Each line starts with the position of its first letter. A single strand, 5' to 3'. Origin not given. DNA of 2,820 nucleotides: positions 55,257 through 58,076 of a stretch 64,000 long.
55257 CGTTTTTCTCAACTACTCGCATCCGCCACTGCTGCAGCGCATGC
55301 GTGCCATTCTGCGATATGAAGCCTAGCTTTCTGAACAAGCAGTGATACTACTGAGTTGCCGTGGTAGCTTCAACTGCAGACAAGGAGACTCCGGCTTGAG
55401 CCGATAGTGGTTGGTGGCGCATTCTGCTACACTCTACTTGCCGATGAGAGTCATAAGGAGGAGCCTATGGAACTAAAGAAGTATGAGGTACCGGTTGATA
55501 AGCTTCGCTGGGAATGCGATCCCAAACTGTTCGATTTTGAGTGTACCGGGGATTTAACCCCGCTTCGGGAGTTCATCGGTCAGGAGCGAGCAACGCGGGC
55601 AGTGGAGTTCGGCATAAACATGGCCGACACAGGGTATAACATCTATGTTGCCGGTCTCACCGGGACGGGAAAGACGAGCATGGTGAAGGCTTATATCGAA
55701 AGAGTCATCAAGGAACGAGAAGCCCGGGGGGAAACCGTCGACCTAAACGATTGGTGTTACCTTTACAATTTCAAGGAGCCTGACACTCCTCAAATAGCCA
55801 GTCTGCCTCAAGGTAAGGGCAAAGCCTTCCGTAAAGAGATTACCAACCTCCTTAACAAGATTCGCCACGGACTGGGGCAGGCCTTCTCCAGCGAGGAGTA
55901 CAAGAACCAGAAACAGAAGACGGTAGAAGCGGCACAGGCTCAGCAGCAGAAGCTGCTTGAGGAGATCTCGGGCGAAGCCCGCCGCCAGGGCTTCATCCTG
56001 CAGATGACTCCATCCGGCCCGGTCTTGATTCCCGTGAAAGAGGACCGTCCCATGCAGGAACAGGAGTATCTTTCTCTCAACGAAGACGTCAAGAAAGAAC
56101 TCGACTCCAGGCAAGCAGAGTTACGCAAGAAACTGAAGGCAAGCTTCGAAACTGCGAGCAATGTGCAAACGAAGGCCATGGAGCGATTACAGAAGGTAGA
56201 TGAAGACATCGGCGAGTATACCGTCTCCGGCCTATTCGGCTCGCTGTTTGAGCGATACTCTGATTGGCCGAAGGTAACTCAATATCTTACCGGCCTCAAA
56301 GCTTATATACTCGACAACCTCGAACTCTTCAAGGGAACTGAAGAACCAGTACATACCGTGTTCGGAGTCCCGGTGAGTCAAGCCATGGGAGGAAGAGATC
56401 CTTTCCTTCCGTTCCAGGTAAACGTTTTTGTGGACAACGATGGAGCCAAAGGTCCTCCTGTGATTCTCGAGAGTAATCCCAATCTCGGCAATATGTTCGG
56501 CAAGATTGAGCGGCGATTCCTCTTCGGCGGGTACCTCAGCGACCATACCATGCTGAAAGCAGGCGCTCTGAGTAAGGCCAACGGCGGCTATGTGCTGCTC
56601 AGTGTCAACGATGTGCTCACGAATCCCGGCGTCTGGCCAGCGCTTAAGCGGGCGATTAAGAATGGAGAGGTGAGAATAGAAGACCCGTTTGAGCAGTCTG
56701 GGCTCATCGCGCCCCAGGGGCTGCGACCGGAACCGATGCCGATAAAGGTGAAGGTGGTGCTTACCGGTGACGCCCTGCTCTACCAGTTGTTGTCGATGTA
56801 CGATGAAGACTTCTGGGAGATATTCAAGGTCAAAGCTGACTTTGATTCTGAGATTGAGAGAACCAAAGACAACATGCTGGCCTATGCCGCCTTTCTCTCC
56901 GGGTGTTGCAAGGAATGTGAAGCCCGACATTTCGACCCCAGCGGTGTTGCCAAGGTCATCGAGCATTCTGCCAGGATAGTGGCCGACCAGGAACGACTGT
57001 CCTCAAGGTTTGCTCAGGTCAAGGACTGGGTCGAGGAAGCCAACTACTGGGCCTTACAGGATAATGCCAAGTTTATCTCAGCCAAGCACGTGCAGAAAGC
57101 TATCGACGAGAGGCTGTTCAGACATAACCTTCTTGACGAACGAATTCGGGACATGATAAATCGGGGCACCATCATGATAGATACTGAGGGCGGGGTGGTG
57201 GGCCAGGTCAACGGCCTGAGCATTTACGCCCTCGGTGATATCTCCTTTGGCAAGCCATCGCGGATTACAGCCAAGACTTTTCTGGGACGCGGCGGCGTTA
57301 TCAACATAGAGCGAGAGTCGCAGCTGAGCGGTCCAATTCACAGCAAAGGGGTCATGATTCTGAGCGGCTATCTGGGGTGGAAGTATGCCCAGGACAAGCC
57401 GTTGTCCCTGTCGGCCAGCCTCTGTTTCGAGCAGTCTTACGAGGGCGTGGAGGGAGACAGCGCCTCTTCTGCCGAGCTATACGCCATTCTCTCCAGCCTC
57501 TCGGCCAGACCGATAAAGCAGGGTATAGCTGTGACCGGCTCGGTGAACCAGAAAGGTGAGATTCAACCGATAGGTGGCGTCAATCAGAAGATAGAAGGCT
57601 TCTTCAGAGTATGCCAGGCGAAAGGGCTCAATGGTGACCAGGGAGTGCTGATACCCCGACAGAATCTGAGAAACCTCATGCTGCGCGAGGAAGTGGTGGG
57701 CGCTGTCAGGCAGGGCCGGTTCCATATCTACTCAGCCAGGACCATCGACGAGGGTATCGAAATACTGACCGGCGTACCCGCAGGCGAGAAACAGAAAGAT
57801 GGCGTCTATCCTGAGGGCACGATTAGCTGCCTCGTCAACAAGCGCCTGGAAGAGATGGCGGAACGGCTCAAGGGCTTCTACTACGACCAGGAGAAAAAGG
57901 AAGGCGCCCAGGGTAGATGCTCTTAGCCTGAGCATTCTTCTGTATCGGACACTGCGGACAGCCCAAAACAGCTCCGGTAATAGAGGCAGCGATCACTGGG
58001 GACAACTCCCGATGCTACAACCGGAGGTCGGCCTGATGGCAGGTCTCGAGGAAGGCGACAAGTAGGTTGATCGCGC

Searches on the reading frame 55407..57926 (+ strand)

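Call 4: search_protein_families(library=pfam, proteins=[window:55407-57926:+])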
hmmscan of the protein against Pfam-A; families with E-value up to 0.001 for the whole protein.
window:55407-57926:+ (839 aa): 4 families
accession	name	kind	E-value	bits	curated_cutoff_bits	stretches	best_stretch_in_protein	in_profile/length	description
PF13654.12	AAA_32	-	3.4e-46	157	21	1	349-480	2-133/133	LonB-like, AAA domain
PF20436.4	LonB_AAA-LID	-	1.1e-24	86.7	22.4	1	508-572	1-65/65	Archaeal LonB, AAA+ ATPase LID domain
PF20437.3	LonC_helical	-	2.8e-12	46.8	24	1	115-148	1-34/34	Lon-like LonC helical domain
PF05362.19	Lon_C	-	9.4e-08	32.3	21.1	1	682-784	108-199/205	Lon protease (S16) C-terminal proteolytic domain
